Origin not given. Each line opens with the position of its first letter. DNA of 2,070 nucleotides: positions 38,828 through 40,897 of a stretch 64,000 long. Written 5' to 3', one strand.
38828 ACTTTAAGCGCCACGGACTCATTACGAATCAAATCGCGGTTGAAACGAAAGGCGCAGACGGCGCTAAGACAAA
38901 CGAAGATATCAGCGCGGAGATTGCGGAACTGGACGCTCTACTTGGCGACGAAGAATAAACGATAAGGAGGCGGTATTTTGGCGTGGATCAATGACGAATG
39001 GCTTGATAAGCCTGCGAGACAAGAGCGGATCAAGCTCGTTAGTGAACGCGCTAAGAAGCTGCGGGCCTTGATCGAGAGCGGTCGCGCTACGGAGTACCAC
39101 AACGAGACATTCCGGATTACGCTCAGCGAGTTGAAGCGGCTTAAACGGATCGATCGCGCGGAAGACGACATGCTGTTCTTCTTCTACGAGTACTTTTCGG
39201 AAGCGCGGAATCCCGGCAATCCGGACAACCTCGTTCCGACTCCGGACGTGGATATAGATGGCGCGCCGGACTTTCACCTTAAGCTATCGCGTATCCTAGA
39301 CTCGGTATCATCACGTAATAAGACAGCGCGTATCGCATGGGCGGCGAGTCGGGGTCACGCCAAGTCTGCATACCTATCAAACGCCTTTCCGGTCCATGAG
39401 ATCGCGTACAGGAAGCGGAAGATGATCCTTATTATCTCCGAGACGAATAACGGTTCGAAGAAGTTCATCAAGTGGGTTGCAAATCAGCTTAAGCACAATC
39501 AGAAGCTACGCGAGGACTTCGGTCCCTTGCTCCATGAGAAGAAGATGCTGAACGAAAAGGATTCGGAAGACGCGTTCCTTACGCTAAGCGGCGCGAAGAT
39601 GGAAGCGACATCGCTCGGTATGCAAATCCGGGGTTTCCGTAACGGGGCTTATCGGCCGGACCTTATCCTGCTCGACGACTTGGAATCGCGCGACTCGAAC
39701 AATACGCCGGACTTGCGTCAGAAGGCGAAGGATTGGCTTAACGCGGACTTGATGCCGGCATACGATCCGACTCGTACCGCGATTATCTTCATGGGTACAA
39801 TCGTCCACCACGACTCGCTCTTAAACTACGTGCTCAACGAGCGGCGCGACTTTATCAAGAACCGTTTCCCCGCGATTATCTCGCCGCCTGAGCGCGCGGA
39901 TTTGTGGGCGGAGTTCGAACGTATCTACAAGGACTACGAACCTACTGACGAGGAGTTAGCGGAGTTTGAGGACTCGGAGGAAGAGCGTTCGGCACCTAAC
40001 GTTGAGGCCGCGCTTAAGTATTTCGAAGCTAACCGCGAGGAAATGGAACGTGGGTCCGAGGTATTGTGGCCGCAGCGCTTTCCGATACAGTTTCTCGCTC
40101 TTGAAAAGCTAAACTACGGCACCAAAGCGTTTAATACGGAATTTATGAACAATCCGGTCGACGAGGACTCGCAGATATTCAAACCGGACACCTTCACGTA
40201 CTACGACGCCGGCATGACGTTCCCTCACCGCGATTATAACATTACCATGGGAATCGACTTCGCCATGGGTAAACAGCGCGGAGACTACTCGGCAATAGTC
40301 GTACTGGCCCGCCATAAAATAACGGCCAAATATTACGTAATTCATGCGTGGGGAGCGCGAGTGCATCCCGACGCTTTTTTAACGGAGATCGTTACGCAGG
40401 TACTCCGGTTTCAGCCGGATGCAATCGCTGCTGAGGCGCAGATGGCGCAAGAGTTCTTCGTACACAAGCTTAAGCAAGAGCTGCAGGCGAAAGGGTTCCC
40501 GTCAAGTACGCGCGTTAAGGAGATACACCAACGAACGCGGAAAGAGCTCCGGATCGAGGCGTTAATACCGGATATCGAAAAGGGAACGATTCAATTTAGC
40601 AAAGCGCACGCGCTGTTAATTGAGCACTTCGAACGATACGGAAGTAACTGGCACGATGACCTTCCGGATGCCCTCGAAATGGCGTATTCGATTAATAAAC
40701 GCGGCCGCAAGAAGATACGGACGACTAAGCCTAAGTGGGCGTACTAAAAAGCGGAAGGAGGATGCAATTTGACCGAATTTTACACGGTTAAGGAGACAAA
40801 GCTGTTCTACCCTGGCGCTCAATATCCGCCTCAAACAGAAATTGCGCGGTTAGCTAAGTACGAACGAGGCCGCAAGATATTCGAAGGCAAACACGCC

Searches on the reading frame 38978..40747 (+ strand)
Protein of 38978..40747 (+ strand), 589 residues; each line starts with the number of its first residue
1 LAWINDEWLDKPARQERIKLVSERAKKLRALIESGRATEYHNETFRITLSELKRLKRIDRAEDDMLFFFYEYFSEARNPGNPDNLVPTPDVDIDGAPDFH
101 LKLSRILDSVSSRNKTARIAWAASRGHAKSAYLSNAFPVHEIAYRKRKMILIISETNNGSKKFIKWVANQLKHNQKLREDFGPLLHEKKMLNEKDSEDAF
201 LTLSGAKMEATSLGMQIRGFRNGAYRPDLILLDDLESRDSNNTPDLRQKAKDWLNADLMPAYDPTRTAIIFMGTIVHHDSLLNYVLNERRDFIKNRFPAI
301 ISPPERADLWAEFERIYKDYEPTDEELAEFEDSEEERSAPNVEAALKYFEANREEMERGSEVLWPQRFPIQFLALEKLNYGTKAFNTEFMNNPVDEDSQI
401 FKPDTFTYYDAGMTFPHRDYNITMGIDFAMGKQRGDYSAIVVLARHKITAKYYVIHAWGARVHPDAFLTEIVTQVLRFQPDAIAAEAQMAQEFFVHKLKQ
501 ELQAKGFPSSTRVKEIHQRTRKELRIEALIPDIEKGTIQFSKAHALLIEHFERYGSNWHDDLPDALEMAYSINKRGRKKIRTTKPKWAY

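Call 64: search_protein_families(library=phrogs, proteins=[window:38978-40747:+], max_evalue=0.00001)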
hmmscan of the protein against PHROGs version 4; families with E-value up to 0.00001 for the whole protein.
window:38978-40747:+ (589 aa): 5 families
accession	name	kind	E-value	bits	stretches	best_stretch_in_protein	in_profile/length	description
phrog_38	-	head and packaging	3.6e-103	347.7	1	8-582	214-712/760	terminase large subunit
phrog_5573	-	head and packaging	1.6e-18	68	1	361-583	25-244/250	terminase large subunit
phrog_14112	-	unknown function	1.1e-12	48.9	1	119-251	105-236/247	-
phrog_4758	-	head and packaging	1.1e-12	48.8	1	102-295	44-227/243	terminase large subunit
phrog_979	-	head and packaging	4.8e-07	29.8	1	396-583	411-609/642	terminase large subunit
